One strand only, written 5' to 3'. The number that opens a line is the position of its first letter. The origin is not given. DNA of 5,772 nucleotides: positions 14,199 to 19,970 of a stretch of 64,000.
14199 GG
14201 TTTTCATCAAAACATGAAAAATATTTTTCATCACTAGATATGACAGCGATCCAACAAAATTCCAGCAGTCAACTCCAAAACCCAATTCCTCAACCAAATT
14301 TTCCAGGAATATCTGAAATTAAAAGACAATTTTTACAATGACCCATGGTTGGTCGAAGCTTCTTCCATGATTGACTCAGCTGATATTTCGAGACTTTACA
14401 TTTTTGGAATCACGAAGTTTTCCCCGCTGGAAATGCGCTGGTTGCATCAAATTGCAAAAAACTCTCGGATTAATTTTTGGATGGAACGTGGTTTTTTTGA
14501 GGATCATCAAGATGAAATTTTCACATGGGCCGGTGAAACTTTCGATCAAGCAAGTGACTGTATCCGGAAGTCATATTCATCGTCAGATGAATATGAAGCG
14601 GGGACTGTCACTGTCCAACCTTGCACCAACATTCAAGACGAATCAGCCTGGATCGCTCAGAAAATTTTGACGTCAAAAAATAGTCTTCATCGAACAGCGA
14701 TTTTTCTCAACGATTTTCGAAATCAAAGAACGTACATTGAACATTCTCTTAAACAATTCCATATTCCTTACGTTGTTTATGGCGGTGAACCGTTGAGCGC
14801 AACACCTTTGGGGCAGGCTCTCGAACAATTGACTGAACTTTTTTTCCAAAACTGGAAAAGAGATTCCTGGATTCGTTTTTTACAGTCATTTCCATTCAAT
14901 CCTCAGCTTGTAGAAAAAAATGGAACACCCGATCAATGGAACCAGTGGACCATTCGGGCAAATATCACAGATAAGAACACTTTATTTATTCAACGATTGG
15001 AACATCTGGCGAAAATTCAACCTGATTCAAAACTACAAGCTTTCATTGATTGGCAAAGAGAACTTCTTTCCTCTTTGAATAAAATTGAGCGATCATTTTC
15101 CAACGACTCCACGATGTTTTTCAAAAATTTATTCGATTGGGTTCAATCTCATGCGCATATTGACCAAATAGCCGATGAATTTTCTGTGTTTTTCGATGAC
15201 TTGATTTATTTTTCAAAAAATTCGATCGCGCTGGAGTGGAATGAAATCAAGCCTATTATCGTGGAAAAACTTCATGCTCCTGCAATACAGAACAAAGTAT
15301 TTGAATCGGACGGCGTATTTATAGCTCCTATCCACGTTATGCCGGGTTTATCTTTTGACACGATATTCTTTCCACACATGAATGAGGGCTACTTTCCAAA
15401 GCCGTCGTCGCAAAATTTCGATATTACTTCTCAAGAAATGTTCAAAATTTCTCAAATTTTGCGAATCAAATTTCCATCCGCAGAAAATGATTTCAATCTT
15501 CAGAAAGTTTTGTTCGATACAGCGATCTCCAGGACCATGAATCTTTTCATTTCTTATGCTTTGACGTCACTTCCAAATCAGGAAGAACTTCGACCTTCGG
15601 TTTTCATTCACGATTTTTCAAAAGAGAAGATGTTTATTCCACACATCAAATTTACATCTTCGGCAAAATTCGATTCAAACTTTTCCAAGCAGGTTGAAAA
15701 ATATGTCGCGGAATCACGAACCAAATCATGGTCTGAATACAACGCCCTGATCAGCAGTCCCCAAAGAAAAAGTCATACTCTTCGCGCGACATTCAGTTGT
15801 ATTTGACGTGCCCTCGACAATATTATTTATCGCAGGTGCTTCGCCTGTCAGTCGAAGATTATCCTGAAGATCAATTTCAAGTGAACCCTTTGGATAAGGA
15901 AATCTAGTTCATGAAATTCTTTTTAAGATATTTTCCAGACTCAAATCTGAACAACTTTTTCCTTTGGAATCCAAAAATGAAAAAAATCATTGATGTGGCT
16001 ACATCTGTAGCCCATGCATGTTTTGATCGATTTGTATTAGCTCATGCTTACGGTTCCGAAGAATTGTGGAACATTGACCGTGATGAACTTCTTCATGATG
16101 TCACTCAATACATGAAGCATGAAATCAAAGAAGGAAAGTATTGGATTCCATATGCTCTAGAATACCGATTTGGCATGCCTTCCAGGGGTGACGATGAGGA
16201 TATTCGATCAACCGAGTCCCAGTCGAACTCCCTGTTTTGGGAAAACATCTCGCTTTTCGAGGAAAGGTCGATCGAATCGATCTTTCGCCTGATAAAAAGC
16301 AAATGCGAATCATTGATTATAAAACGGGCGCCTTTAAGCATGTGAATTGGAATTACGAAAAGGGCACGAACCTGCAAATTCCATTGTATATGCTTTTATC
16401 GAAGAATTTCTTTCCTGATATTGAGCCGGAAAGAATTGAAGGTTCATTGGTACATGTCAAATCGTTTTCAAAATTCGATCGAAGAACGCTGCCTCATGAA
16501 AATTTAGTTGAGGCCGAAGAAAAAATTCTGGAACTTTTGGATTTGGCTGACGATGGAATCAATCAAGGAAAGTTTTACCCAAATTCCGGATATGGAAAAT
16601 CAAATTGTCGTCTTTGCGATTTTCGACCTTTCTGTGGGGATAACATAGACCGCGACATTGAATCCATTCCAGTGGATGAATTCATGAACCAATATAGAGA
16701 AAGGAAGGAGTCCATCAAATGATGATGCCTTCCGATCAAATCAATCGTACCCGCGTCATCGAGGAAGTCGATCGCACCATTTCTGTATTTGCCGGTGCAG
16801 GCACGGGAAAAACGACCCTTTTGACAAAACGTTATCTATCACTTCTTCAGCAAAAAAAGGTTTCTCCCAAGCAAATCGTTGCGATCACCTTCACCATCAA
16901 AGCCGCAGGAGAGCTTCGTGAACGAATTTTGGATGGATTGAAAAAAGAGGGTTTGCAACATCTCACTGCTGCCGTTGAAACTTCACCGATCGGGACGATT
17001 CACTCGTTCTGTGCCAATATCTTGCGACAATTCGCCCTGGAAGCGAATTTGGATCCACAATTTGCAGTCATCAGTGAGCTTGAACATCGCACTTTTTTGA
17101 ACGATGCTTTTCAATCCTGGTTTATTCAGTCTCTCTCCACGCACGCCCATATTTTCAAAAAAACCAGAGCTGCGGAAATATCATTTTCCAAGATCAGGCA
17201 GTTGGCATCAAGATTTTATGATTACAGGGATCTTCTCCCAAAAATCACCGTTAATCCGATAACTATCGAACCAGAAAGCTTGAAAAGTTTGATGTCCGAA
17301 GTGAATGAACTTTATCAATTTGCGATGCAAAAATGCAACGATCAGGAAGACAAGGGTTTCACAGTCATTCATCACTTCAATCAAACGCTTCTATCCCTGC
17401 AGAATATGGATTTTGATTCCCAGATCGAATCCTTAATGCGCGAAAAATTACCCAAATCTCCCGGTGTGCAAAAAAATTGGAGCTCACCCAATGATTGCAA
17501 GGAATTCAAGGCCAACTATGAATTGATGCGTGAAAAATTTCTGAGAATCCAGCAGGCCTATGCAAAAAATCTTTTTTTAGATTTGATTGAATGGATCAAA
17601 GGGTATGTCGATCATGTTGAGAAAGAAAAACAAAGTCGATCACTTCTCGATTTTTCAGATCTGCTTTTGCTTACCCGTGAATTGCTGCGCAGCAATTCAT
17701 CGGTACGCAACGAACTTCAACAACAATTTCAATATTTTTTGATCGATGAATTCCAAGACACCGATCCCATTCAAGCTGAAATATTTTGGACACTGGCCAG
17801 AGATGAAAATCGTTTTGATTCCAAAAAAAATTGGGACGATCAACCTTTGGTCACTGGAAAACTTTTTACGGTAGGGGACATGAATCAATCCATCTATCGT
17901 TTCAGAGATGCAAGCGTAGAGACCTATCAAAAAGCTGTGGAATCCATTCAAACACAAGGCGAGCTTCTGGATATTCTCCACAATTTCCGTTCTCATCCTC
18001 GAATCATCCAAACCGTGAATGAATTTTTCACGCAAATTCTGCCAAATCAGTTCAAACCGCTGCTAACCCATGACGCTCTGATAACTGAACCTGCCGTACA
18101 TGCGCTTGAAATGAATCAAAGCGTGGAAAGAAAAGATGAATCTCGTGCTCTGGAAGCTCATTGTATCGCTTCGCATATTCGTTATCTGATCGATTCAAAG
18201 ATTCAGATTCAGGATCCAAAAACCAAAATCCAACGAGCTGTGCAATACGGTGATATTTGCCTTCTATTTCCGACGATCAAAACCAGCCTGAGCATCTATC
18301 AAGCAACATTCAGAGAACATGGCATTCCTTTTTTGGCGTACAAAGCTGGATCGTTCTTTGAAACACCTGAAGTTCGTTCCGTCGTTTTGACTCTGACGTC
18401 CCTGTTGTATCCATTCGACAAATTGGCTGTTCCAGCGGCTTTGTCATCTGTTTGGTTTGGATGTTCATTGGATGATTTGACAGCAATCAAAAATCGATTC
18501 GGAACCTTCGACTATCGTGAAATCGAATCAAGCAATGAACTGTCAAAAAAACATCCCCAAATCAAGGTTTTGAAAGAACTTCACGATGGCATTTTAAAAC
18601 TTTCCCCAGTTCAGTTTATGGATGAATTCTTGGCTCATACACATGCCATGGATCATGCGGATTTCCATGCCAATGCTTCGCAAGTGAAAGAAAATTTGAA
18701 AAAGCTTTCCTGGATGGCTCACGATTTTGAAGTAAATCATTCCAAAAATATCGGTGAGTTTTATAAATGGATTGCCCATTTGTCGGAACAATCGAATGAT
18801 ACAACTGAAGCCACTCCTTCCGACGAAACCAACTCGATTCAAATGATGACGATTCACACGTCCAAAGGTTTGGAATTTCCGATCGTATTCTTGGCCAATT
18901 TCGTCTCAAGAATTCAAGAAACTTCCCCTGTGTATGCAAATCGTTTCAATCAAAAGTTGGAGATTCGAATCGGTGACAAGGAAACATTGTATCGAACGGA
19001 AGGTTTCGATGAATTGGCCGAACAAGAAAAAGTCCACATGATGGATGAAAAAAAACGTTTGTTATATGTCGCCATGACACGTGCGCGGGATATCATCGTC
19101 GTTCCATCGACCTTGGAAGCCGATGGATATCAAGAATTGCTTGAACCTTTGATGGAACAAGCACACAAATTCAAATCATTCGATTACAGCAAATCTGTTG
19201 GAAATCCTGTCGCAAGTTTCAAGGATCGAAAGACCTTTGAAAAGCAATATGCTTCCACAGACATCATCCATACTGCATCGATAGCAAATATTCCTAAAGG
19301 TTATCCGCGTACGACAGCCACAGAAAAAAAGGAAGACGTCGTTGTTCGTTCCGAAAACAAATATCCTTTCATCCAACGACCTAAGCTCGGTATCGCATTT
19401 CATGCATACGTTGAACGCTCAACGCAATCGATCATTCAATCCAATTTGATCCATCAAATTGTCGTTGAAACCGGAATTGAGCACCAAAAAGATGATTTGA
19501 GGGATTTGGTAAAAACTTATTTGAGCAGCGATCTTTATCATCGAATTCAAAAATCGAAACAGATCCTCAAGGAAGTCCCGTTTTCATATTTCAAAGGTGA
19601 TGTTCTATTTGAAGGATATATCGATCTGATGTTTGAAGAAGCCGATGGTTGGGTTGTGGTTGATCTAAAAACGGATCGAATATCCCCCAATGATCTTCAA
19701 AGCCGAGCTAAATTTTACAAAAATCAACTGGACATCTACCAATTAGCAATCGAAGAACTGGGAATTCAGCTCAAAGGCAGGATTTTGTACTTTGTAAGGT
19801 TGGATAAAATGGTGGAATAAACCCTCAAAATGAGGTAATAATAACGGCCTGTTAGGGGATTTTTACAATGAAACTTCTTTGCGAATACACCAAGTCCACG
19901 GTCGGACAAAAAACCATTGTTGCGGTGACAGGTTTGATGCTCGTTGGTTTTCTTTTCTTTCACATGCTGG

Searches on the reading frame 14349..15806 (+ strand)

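Call 53: search_protein_families(library=pfam, proteins=[window:14349-15806:+], max_evalue=0.00001)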
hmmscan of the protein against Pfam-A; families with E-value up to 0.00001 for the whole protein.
window:14349-15806:+ (485 aa): 1 family
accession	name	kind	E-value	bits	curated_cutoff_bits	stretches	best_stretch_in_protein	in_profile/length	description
PF13361.12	UvrD_C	-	6.4e-11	42.7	25.6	1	64-403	24-347/350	UvrD-like helicase C-terminal domain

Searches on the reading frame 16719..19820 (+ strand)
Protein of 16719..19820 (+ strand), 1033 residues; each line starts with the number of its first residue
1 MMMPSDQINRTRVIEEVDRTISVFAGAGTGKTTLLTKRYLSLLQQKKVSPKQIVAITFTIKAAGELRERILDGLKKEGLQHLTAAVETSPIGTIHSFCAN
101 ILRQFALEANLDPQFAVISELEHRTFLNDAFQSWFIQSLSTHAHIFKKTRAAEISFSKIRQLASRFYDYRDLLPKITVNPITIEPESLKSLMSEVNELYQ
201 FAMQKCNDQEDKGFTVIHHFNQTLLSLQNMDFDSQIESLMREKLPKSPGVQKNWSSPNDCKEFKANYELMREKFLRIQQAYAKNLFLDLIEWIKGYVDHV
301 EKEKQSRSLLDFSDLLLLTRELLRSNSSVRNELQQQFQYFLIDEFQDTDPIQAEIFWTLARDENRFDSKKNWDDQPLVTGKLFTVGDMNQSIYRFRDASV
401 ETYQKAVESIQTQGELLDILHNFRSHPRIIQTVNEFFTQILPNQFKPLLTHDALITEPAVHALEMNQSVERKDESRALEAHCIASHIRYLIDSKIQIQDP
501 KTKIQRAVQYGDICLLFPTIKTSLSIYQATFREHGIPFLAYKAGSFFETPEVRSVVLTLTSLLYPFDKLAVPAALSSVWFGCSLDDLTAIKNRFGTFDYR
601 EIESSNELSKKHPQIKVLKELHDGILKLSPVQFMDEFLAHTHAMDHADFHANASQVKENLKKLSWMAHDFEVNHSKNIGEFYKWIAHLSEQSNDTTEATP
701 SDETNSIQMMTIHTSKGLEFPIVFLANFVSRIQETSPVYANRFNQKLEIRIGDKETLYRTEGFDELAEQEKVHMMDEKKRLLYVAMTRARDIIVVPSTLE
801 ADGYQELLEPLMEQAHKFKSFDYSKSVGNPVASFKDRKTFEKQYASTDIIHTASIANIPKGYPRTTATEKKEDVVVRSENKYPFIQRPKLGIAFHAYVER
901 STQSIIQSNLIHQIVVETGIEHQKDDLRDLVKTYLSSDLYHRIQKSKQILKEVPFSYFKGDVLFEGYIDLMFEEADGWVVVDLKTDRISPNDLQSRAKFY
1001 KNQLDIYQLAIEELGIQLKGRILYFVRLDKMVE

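Call 53: search_protein_families(library=pfam, proteins=[window:16719-19820:+], max_evalue=0.00001)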
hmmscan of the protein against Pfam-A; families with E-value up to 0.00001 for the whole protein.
window:16719-19820:+ (1033 aa): 5 families
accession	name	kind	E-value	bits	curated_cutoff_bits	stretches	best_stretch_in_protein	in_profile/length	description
PF00580.27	UvrD-helicase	-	3.5e-59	201.1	23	1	12-408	7-268/271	UvrD/REP helicase N-terminal domain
PF13361.12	UvrD_C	-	6.9e-29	101.8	25.6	1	421-795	5-345/350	UvrD-like helicase C-terminal domain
PF13245.12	AAA_19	-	7.2e-17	62.3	25.1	1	18-396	11-134/134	AAA domain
PF12705.13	PDDEXK_1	-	2e-09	38.2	22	1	887-1025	34-187/247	PD-(D/E)XK nuclease superfamily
PF13538.12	UvrD_C_2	-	2.3e-09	37.4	27.4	0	710-727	5-22/52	UvrD-like helicase C-terminal domain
